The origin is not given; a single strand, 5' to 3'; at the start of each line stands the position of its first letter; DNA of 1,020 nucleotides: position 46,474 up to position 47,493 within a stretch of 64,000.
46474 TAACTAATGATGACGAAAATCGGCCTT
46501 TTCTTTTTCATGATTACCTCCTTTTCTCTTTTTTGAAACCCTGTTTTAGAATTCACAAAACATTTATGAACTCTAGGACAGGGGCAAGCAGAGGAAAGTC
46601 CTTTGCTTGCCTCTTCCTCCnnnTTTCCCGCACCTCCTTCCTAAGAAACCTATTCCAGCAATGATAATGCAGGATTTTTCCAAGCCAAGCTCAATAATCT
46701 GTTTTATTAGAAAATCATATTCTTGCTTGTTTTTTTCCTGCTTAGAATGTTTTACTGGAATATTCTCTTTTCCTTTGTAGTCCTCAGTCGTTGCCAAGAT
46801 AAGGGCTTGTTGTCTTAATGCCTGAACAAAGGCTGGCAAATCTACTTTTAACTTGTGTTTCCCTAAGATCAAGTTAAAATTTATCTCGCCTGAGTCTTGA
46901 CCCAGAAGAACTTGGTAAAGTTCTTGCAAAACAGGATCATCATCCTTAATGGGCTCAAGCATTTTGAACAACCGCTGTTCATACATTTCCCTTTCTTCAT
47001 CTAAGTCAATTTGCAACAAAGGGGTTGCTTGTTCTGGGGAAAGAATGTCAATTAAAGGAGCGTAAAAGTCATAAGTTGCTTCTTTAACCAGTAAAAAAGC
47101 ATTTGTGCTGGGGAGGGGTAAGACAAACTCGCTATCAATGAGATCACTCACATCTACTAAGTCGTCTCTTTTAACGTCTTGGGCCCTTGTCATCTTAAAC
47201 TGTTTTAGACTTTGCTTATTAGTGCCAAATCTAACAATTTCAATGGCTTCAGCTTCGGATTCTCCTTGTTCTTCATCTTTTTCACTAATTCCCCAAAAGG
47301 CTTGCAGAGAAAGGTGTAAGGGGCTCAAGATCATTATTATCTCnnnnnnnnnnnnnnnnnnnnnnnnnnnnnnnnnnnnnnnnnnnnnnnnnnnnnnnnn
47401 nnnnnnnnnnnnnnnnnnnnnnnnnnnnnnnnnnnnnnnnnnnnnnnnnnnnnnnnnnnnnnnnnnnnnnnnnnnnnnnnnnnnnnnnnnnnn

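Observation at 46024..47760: GC-richer two-gene island: a REC-domain protein with an unknown Cys-containing output, and a Cys-rich 165-aa partner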

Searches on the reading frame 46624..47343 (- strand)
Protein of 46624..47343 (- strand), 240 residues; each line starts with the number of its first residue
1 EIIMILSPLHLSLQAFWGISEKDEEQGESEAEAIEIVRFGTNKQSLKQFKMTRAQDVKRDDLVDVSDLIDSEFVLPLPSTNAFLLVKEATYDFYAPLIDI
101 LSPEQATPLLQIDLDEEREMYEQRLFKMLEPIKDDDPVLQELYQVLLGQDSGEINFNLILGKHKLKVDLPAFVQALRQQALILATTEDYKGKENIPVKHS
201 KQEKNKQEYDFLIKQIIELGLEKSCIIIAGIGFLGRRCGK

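Call 36: find_homologous_proteins(query=A3, max_evalue=0.01)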
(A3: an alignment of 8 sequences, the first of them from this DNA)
Query A3 (8 sequences) (240 aa, profile of the alignment): 19 proteins with E <= 0.01 among 5285 candidates.
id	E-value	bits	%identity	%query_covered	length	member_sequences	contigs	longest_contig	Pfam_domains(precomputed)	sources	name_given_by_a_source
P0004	3.4e-116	406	32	98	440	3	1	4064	-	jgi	-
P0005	1.2e-113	397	32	98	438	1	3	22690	-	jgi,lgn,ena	-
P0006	1.3e-113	397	30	98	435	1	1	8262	-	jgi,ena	-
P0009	4.3e-105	369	27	91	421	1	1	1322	-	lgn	-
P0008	3.7e-100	353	30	96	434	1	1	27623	-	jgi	-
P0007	3.1e-93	330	30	96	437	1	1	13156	-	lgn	-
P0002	9.2e-81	290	83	100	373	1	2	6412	-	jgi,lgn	-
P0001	1.9e-78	282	90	100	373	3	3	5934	-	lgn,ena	-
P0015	3.8e-64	235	28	91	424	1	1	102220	-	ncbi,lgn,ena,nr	ncbi:hypothetical protein KAW65_00370 [candidate division WOR-3 bacterium]|nr:hypothetical protein [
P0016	3.2e-62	229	24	93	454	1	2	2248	-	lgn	-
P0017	2.3e-59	219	31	96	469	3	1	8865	-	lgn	-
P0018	9.9e-59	217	28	96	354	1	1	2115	-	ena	-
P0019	8.3e-57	211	30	96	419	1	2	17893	-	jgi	-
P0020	6.2e-56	208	30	98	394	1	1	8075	-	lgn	-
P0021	1.2e-52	197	29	99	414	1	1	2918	-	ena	-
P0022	3.4e-50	189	30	94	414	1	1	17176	-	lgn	-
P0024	8.1e-49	185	29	94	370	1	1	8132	-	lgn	-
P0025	1.7e-9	56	30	48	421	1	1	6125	-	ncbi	-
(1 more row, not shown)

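Call 37: find_encoding_contigs(protein=P0015, flank=10000, max_places=2)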
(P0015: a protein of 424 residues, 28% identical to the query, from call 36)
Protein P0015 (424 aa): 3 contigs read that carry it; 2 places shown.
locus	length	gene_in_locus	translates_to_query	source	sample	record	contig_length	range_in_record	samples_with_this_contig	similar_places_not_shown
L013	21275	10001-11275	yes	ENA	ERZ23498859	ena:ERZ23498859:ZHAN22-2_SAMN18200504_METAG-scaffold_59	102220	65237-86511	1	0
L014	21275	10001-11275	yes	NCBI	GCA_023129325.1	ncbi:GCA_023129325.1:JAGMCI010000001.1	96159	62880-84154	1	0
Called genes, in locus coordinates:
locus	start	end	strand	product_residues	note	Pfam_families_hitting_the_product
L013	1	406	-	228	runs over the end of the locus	PF13517:FG-GAP_3 (faint), PF01839:FG-GAP (faint)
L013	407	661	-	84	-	-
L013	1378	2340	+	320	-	-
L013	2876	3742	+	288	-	PF00497:SBP_bac_3, PF10613:Lig_chan-Glu_bd (weak)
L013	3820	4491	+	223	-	PF00528:BPD_transp_1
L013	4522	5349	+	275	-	PF02463:SMC_N, PF00005:ABC_tran, PF13304:AAA_21 (weak)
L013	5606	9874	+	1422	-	-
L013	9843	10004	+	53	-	-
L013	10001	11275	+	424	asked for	-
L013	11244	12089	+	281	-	PF00459:Inositol_P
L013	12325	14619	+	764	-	PF00282:Pyridoxal_deC, PF21391:tyr_de_CO2_C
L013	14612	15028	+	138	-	-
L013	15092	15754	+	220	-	-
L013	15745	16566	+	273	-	PF00072:Response_reg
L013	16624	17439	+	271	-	-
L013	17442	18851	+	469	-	PF00072:Response_reg (weak), PF00158:Sigma54_activat, PF14532:Sigma54_activ_2, PF00004:AAA (weak), PF07724:AAA_2, PF07726:AAA_3 (weak), PF25601:AAA_lid_14, PF02954:HTH_8, +2 more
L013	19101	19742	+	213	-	-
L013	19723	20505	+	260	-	-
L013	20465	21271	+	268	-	PF00899:ThiF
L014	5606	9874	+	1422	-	-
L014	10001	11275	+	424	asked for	-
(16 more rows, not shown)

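Call 38: find_encoding_contigs(protein=P0019, flank=10000, max_places=2)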
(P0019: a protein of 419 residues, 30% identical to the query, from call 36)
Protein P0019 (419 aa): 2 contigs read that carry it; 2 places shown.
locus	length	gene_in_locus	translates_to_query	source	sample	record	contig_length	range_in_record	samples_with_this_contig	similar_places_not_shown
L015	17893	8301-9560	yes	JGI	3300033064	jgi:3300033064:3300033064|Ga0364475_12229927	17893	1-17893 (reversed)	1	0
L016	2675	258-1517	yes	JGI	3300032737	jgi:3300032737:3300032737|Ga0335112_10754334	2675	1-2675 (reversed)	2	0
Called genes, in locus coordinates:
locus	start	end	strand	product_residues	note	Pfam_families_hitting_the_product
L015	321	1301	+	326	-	PF13379:NMT1_2, PF09084:NMT1, PF12974:Phosphonate-bd (weak)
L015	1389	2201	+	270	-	PF00528:BPD_transp_1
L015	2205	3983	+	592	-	PF00005:ABC_tran, PF13304:AAA_21 (faint)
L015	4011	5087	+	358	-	PF04055:Radical_SAM (weak)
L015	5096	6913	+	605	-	PF02543:Carbam_trans_N, PF16861:Carbam_trans_C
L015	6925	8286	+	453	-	-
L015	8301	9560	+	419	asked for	-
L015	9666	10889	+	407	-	PF00579:tRNA-synt_1b, PF22421:SYY_C-terminal, PF01479:S4 (weak)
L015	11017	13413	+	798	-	PF00282:Pyridoxal_deC, PF21391:tyr_de_CO2_C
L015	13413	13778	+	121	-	-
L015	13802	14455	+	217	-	-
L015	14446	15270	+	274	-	PF00072:Response_reg (weak)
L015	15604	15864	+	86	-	-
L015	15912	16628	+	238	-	-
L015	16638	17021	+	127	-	-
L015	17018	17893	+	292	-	?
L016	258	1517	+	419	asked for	-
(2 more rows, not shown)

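Call 39: find_encoding_contigs(protein=P0022, flank=10000, max_places=2)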
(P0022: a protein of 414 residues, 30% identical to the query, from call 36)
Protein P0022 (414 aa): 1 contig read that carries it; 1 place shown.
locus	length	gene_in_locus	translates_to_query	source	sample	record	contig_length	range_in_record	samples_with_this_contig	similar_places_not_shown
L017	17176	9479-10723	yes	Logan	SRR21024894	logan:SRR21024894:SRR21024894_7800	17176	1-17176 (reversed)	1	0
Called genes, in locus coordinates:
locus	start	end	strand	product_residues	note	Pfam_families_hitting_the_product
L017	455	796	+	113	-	-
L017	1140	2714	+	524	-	PF00324:AA_permease, PF13520:AA_permease_2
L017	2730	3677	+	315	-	PF12850:Metallophos_2 (faint)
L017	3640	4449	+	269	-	-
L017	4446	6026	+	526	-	PF02310:B12-binding, PF04055:Radical_SAM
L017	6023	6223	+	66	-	-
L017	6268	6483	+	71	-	-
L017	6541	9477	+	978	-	-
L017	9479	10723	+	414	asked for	-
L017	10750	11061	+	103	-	-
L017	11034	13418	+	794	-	PF00710:Asparaginase, PF17763:Asparaginase_C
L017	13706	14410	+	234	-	-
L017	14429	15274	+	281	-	PF00072:Response_reg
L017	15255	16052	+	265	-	-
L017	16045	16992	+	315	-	-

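Call 52: find_related_loci(query=A3, collection=genome_contigs, flank=10000)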
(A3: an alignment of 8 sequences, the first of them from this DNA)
Query A3 (240 aa) in genome_contigs; peptide patterns used: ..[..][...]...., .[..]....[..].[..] (x = any residue, [..] = any of these).
194 stretches matched a pattern; 1 encode a relative of the query (tblastn E <= 1e-3); 1 distinct loci.
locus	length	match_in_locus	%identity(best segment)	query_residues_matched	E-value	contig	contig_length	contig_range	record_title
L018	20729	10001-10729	28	8-225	1e-13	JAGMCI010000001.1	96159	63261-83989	MAG: candidate division WOR-3 bacterium isolate RS_16_8 ZL425.bin.8.fa_1, whole genome shotgun sequence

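Call 53: search_solved_structures(query=A3, max_evalue=10)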
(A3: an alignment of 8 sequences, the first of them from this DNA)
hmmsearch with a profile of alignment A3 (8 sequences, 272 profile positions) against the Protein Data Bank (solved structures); distinct sequences matched with E-value up to 10: 2.
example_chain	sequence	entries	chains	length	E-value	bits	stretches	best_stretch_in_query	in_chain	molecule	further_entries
3qye_A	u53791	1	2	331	0.68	12.8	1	161-250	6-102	TBC1 domain family member 1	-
7qy5_A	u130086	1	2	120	0.9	12.4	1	167-236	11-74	NURS complex subunit pir2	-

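Call 58: search_protein_families(library=pfam, proteins=[P0015, P0016, P0017, P0019, P0021, P0022, P0024, P0025], max_evalue=1)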
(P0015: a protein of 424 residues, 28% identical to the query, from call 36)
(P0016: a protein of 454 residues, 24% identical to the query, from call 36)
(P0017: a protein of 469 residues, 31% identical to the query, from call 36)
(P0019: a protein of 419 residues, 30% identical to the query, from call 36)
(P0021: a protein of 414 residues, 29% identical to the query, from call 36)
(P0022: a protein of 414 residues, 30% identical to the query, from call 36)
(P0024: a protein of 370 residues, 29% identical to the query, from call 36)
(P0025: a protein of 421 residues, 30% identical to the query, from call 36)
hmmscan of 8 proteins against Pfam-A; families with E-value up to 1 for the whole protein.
P0015 (424 aa): 0 families

P0016 (454 aa): 1 family
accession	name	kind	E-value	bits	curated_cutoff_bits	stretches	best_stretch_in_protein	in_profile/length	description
PF22858.2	DUF7016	-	0.042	14.3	27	1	365-385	46-66/68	Domain of unknown function (DUF7016)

P0017 (469 aa): 0 families

P0019 (419 aa): 1 family
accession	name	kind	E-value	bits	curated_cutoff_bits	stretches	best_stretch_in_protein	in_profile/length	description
PF25579.1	TPR_TRIP12_N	-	0.037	14.4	33.7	1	51-100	94-140/223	E3 ubiquitin-protein ligase TRIP12-like, TPR repeats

P0021 (414 aa): 1 family
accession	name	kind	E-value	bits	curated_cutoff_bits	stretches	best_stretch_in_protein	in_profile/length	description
PF14862.11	Defensin_big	-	0.06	13.9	25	1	222-243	28-49/55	Big defensin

P0022 (414 aa): 3 families
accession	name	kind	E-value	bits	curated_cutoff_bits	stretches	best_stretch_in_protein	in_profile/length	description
PF00938.23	Lipoprotein_3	-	0.046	13.6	22.7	1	257-291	2-36/236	Lipoprotein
PF00287.24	Na_K-ATPase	-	0.078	12.5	23.3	1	311-388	140-219/284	Sodium / potassium ATPase beta chain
PF14862.11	Defensin_big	-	0.083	13.4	25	1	225-246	28-49/55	Big defensin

P0024 (370 aa): 2 families
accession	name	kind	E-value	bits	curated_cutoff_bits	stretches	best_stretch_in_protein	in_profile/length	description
PF08167.18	RIX1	-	0.1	12.7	27.4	1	220-266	89-135/193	rRNA processing/ribosome biogenesis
PF19995.5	iSTAND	-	0.59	10.9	24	0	240-346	11-113/163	inactive STAND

P0025 (421 aa): 1 family
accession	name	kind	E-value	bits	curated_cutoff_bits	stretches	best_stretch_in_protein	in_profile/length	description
PF01476.26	LysM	-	0.046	14.1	20.9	0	275-298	7-30/43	LysM domain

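Call 61: search_protein_families(library=pfam, proteins=[L013:5606-9874:+, L017:6541-9477:+, L015:6925-8286:+, L013:15745-16566:+, L013:15092-15754:+, L013:14612-15028:+], max_evalue=0.1)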
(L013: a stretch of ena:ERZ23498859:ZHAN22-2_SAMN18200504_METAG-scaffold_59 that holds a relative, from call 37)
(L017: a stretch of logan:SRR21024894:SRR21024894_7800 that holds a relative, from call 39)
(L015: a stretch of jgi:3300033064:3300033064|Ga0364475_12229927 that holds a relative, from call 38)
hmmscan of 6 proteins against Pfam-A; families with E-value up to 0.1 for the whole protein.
L013:5606-9874:+ (1422 aa): 1 family
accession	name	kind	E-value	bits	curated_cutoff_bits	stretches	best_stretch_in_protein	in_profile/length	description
PF02811.25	PHP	-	0.06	14.1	26.4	0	369-432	107-163/164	PHP domain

L017:6541-9477:+ (978 aa): 0 families

L015:6925-8286:+ (453 aa): 3 families
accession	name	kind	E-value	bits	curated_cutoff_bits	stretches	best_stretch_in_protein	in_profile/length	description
PF14501.12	HATPase_c_5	-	0.001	19.4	22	1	336-445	3-99/102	GHKL domain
PF14663.11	RasGEF_N_2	-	0.0054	17.5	27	0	365-402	51-88/108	Rapamycin-insensitive companion of mTOR RasGEF_N domain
PF02518.31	HATPase_c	-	0.092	13.6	26.4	0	336-451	3-109/111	Histidine kinase-, DNA gyrase B-, and HSP90-like ATPase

L013:15745-16566:+ (273 aa): 1 family
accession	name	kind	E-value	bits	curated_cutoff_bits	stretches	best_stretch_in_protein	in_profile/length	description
PF00072.30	Response_reg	-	3e-08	34.3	30.2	1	32-136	11-102/111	Response regulator receiver domain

L013:15092-15754:+ (220 aa): 0 families

L013:14612-15028:+ (138 aa): 0 families

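Call 84: search_protein_families(library=padloc, proteins=[P0015, P0019, P0022, L013:5606-9871:+], max_evalue=0.01)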
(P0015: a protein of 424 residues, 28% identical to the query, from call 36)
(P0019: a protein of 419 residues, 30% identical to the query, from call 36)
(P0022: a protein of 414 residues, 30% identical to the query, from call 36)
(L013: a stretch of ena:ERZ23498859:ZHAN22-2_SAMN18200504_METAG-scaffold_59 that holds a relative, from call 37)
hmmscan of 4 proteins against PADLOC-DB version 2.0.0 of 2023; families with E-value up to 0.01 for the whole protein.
P0015 (424 aa): 0 families

P0019 (419 aa): 0 families

P0022 (414 aa): 0 families

L013:5606-9871:+ (1422 aa): 0 families

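Call 86: find_related_loci(query=A3, collection=viral_contigs, flank=8000)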
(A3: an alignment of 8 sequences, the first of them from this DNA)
Query A3 (240 aa) in viral_contigs; peptide patterns used: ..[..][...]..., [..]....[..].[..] (x = any residue, [..] = any of these).
73 stretches matched a pattern, but none encodes a relative of the query by tblastn (E <= 1e-3).

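Call 96: search_protein_families(library=ncbifam, proteins=[L015:9666-10889:+, L015:11017-13413:+, L013:12325-14619:+, L017:11034-13418:+, L013:11244-12089:+], max_evalue=0.00001)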
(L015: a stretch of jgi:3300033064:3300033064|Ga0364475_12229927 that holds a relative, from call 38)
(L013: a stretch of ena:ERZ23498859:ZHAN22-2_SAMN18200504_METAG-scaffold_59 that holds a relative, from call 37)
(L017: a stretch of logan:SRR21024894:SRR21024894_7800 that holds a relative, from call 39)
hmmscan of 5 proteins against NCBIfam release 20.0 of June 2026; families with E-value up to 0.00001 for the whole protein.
L015:9666-10889:+ (407 aa): 3 families
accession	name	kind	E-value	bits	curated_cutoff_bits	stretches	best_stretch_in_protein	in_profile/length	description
TIGR00234.1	tyrS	equivalog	2.2e-104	349.8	113.8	1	27-406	23-404/406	tyrosine--tRNA ligase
NF006330.0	PRK08560.1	equivalog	3e-28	98.8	220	1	26-255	18-246/342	tyrosine--tRNA ligase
TIGR00233.1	trpS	equivalog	3.2e-09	36.5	176.75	1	41-256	4-217/328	tryptophan--tRNA ligase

L015:11017-13413:+ (798 aa): 6 families
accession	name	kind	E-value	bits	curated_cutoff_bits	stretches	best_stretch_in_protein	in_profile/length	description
TIGR03811.1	tyr_de_CO2_Ent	equivalog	2.6e-120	402.7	905.3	2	259-648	209-601/608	tyrosine decarboxylase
TIGR03812.1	tyr_de_CO2_Arch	equivalog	5.3e-42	144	299.4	1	275-540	107-326/375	tyrosine decarboxylase MfnA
TIGR03799.1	NOD_PanD_pyr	equivalog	9e-40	136.5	606.1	2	277-372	211-307/522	pyridoxal-dependent aspartate 1-decarboxylase PanP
NF052646.1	DABADecarRhbB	equivalog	1.3e-21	76.7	900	1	274-372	185-284/491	L-2,4-diaminobutyrate decarboxylase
NF002748.0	PRK02769.1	equivalog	5.5e-21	74.7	305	1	275-380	110-215/382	histidine decarboxylase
TIGR01788.1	Glu-decarb-GAD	equivalog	5.2e-08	32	380.4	1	278-541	141-365/431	glutamate decarboxylase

L013:12325-14619:+ (764 aa): 6 families
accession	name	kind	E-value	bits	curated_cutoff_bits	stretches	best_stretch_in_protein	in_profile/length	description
TIGR03811.1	tyr_de_CO2_Ent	equivalog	3.5e-117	392.4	905.3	2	204-591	209-586/608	tyrosine decarboxylase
TIGR03799.1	NOD_PanD_pyr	equivalog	1e-41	142.9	606.1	2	219-320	211-307/522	pyridoxal-dependent aspartate 1-decarboxylase PanP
TIGR03812.1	tyr_de_CO2_Arch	equivalog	4.2e-38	131.1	299.4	1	216-487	106-328/375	tyrosine decarboxylase MfnA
NF002748.0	PRK02769.1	equivalog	2.9e-21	75.6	305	1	219-327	112-214/382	histidine decarboxylase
NF052646.1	DABADecarRhbB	equivalog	2.6e-17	62.5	900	1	213-320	182-284/491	L-2,4-diaminobutyrate decarboxylase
TIGR01788.1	Glu-decarb-GAD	equivalog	2.7e-12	46.1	380.4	1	204-467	126-345/431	glutamate decarboxylase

L017:11034-13418:+ (794 aa): 6 families
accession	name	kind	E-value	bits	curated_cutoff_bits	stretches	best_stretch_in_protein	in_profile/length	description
TIGR00519.1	asnASE_I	subfamily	4.7e-27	94.8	260.5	1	302-388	77-159/337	type I asparaginase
NF003217.0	PRK04183.1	equivalog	2.1e-25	89.2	310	2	540-695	256-408/420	Glu-tRNA(Gln) amidotransferase subunit GatD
TIGR02153.1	gatD_arch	equivalog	3e-23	82.2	324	2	563-694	268-395/405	Glu-tRNA(Gln) amidotransferase subunit GatD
NF006998.0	PRK09461.1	equivalog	6.2e-18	65.1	376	1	304-429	83-205/337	asparaginase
TIGR00520.1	asnASE_II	subfamily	2.9e-09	36.3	314.3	1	285-396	92-197/352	type II asparaginase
NF008304.0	PRK11096.1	equivalog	2.7e-06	26.2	506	0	302-393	101-195/348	L-asparaginase 2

L013:11244-12089:+ (281 aa): 5 families
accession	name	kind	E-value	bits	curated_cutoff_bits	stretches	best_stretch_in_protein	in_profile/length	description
TIGR01331.1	bisphos_cysQ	equivalog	1.1e-15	58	228.8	1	33-259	22-237/250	3'(2'),5'-bisphosphate nucleotidase CysQ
TIGR02067.1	his_9_HisN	equivalog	5.6e-15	55.5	275.15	1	38-259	23-234/252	histidinol-phosphatase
NF009321.0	PRK12676.1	equivalog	4.4e-13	48.9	264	1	52-269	45-250/264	bifunctional fructose-bisphosphatase/inositol-phosphate phosphatase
NF008182.0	PRK10931.1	equivalog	7.5e-09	35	379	1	45-257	31-231/246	3'(2'),5'-bisphosphate nucleotidase CysQ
NF010678.0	PRK14076.1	equivalog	6.5e-06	25.3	493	0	88-269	72-271/570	bifunctional NADP phosphatase/NAD kinase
